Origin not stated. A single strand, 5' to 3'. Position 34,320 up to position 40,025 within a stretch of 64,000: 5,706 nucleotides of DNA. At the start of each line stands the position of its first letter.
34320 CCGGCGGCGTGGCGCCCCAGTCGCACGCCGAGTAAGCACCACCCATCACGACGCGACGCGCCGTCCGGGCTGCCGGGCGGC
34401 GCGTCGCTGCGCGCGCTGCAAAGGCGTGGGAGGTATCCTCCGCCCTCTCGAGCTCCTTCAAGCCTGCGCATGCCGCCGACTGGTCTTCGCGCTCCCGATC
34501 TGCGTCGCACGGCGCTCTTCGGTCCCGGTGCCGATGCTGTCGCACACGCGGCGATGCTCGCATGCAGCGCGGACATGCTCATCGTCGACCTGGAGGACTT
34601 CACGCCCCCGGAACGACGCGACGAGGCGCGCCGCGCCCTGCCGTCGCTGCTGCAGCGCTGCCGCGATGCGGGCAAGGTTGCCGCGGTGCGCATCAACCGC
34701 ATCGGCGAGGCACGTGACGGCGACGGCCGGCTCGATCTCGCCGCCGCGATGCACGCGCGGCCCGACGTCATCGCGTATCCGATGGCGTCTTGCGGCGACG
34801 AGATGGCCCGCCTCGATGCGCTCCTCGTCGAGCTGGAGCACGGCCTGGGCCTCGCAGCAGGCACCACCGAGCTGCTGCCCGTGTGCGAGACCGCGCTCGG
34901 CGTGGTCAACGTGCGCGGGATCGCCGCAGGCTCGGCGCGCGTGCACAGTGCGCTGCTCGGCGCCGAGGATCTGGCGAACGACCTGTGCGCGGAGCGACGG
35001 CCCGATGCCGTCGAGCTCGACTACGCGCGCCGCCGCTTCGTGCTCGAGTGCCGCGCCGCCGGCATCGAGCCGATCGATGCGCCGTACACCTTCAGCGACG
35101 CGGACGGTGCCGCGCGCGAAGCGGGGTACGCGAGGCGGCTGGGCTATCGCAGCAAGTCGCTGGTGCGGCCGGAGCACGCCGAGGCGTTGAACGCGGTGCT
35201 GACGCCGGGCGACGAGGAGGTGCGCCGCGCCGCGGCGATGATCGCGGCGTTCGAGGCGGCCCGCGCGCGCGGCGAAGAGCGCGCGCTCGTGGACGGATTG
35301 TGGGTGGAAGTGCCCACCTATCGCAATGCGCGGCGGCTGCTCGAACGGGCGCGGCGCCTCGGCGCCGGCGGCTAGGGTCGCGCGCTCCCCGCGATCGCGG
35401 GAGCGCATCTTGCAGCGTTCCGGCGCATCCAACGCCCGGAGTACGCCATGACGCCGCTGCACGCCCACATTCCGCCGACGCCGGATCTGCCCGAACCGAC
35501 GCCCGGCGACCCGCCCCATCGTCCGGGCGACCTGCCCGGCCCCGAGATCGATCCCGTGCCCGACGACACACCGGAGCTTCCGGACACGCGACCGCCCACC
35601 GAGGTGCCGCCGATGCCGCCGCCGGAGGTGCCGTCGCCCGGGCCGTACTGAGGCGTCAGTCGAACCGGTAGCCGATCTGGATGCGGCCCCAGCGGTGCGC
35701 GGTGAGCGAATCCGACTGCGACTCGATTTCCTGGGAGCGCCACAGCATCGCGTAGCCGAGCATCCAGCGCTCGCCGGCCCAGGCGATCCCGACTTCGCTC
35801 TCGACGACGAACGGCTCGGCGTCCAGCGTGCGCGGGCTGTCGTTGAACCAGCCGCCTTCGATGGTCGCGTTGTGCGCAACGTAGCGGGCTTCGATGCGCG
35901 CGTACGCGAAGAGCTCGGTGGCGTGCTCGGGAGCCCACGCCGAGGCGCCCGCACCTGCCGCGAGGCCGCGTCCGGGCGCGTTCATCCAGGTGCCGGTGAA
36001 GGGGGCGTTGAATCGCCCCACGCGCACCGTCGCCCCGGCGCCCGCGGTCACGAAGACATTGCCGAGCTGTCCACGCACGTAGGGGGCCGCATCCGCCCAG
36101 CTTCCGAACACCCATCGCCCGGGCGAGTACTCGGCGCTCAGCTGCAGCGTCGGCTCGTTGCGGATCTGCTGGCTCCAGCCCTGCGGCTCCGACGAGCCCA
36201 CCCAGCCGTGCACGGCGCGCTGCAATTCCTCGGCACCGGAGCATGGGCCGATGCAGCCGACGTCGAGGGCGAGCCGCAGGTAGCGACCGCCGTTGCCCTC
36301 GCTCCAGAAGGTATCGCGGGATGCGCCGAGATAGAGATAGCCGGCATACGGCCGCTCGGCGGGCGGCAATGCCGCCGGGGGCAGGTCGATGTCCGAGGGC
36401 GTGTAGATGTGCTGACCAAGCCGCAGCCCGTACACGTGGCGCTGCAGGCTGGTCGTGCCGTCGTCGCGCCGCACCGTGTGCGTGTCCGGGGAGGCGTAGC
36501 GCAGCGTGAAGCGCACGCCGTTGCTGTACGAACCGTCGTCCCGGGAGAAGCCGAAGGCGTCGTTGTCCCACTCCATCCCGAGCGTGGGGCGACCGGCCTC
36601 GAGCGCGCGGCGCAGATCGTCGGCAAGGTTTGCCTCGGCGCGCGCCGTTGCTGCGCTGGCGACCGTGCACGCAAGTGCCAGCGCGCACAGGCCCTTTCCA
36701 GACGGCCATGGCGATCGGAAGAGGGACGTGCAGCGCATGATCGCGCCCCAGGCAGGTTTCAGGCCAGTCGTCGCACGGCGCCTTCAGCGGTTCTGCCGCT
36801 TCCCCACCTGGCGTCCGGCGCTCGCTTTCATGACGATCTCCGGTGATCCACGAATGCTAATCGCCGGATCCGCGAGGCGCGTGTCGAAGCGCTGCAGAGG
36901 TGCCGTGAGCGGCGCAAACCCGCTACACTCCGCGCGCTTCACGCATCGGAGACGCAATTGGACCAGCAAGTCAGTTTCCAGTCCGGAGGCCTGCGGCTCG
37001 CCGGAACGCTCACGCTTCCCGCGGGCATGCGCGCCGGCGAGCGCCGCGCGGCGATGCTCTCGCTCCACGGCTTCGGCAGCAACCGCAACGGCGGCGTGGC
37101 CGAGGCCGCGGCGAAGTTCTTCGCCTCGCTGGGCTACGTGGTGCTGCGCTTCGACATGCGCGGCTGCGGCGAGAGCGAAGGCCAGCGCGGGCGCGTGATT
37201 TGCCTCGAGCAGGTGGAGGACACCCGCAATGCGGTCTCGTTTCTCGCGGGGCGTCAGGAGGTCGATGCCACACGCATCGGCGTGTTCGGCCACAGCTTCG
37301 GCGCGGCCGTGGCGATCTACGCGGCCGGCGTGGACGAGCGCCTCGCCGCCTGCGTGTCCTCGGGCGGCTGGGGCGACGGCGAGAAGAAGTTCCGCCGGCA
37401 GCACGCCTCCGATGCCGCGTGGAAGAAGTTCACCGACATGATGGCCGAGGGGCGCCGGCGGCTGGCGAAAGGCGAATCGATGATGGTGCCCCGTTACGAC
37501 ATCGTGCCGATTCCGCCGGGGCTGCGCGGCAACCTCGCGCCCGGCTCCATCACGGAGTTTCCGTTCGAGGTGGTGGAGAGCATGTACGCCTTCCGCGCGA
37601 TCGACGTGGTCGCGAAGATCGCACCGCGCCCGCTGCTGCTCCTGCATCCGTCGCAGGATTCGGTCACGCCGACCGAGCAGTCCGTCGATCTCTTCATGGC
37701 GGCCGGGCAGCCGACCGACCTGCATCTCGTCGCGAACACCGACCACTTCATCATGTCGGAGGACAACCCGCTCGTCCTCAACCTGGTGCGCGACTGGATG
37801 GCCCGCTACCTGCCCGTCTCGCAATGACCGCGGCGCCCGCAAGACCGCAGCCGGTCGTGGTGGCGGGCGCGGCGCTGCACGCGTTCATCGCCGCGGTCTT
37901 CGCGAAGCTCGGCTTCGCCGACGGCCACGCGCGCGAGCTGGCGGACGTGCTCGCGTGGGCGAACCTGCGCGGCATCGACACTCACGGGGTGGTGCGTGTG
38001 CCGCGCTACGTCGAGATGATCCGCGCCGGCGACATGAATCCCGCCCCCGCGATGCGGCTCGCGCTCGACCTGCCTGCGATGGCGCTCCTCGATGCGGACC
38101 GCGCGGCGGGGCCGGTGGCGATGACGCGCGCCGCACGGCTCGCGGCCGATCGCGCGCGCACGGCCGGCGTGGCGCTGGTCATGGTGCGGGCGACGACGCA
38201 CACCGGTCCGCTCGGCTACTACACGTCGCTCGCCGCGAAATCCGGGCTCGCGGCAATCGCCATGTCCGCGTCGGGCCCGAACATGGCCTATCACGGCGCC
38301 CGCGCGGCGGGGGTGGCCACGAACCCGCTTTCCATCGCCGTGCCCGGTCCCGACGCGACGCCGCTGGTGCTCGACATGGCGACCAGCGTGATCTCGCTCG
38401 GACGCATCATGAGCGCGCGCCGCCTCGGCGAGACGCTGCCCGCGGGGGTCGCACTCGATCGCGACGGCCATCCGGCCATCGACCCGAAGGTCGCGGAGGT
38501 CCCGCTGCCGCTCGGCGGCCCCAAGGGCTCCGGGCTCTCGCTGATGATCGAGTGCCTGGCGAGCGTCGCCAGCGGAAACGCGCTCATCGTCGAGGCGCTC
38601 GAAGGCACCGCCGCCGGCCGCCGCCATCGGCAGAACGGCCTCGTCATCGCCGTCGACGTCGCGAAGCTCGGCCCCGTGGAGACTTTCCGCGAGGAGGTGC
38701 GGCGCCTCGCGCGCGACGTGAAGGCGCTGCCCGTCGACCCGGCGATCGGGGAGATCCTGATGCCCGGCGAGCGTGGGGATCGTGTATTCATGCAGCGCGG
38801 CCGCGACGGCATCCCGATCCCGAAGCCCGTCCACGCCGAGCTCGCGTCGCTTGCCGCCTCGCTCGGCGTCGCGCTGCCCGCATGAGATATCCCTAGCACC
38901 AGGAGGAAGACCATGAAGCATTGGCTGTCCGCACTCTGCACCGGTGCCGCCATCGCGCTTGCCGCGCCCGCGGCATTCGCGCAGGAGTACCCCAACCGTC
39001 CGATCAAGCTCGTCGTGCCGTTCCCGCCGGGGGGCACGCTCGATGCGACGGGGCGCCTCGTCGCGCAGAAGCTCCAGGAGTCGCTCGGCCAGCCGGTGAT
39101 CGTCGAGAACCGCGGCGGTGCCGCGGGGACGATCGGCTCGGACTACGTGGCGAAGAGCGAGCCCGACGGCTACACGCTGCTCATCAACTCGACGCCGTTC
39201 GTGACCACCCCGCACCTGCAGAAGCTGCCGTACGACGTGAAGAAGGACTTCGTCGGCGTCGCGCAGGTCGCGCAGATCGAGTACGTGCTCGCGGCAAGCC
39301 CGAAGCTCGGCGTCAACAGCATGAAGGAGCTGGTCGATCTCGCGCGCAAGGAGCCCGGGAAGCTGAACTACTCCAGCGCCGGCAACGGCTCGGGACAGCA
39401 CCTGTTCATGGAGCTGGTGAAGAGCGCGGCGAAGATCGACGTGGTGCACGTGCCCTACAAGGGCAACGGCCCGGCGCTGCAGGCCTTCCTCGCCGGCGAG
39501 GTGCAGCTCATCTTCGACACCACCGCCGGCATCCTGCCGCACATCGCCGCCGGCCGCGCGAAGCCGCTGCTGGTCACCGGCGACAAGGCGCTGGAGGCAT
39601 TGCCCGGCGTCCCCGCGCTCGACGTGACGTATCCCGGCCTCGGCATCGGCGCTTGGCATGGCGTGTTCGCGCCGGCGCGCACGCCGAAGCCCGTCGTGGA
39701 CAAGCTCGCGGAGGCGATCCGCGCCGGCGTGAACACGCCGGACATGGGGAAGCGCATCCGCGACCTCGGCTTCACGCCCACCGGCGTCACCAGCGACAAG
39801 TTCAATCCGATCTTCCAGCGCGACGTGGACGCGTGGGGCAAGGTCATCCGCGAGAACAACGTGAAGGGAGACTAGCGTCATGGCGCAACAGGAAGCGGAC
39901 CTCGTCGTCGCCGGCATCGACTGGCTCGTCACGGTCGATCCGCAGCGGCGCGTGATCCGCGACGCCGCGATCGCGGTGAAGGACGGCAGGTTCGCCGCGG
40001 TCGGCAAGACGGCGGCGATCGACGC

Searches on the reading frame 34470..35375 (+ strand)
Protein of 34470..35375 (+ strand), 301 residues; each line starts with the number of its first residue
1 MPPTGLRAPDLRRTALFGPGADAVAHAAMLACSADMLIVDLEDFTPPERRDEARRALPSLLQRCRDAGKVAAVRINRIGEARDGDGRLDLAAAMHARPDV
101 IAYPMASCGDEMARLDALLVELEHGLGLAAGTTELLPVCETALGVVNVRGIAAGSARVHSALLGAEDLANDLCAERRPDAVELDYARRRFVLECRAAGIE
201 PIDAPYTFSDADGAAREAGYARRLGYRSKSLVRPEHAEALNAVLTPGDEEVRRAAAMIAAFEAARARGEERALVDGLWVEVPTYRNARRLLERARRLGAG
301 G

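Call 12: search_protein_families(library=pfam, proteins=[window:34470-35375:+], max_evalue=0.001)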
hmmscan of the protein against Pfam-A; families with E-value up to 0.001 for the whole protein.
window:34470-35375:+ (301 aa): 1 family
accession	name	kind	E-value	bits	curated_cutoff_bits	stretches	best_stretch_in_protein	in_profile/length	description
PF03328.21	HpcH_HpaI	-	1.2e-32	113.4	25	1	13-234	1-221/221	HpcH/HpaI aldolase/citrate lyase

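Call 52: search_protein_families(library=ncbifam, proteins=[window:34470-35375:+], max_evalue=0.00001)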
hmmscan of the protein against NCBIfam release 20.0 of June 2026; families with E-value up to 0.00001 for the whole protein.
window:34470-35375:+ (301 aa): 3 families
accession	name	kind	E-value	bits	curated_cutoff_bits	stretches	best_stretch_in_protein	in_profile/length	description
TIGR01588.1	citE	equivalog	2.2e-48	164.8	443.4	1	11-294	2-283/288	citrate (pro-3S)-lyase subunit beta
NF038242.1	RipC_Ccl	equivalog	7.1e-37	127.4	375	1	13-294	2-268/268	itaconate degradation C-C-lyase RipC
NF041626.1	malyCoAlyase_Halo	equivalog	1.6e-10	40.5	500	1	34-296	34-315/340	L-malyl-CoA/beta-methylmalyl-CoA lyase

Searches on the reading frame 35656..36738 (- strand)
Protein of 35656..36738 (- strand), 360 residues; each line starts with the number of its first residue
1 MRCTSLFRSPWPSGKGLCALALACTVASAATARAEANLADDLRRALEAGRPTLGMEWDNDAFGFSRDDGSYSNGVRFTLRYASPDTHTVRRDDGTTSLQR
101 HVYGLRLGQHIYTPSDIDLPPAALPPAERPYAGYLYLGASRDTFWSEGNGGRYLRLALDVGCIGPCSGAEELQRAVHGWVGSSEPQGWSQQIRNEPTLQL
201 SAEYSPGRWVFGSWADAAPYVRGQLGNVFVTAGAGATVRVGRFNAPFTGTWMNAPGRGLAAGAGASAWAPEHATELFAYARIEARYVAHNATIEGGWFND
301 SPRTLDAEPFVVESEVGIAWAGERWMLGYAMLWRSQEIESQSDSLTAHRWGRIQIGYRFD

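Call 12: search_protein_families(library=pfam, proteins=[window:35656-36738:-], max_evalue=0.001)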
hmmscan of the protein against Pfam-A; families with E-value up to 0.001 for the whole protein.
window:35656-36738:- (360 aa): 1 family
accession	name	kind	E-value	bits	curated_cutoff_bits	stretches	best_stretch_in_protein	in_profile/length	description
PF09982.15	LpxR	-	1.4e-72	244.8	26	1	27-359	8-323/323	Outer membrane protein LpxR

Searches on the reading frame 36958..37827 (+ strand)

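Call 12: search_protein_families(library=pfam, proteins=[window:36958-37827:+], max_evalue=0.001)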
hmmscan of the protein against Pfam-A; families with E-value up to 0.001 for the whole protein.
window:36958-37827:+ (289 aa): 10 families
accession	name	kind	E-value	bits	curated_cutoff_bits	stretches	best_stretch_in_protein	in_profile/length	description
PF12146.15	Hydrolase_4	-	1e-17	64.7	27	1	28-161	2-132/239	Serine aminopeptidase, S33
PF12697.13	Abhydrolase_6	-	4.6e-13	50.8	26.3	1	36-269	4-210/217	Alpha/beta hydrolase family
PF00561.26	Abhydrolase_1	-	6.7e-13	49.3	25.8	1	33-155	3-123/245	alpha/beta hydrolase fold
PF02129.25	Peptidase_S15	-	5.6e-12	46.3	23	1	11-177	2-173/262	X-Pro dipeptidyl-peptidase (S15 family)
PF00326.27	Peptidase_S9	-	5.1e-10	39.6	22.6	1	51-138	6-98/213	Prolyl oligopeptidase family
PF12740.14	PETase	-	2e-07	31.1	28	1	53-147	75-166/263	PET hydrolase-like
PF05448.18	AXE1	-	3.7e-07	29.6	21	0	88-134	159-205/321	Acetyl xylan esterase (AXE1)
PF20434.5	BD-FAE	-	4.2e-06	26.9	26.8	0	53-123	41-107/215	BD-FAE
PF01738.24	DLH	-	0.00049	20.2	21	1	55-137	37-129/217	Dienelactone hydrolase family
PF22244.2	GCE_fung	-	0.00071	19.9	27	0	99-153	99-153/231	Glucuronyl esterase, fungi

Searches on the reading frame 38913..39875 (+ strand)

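Call 54: search_protein_families(library=pfam, proteins=[window:38913-39875:+], max_evalue=0.0001)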
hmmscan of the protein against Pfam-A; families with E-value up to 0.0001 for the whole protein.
window:38913-39875:+ (320 aa): 1 family
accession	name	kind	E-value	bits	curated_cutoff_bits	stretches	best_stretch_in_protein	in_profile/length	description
PF03401.19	TctC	-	5.2e-69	233.2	27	1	48-316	3-273/274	Tripartite tricarboxylate transporter family receptor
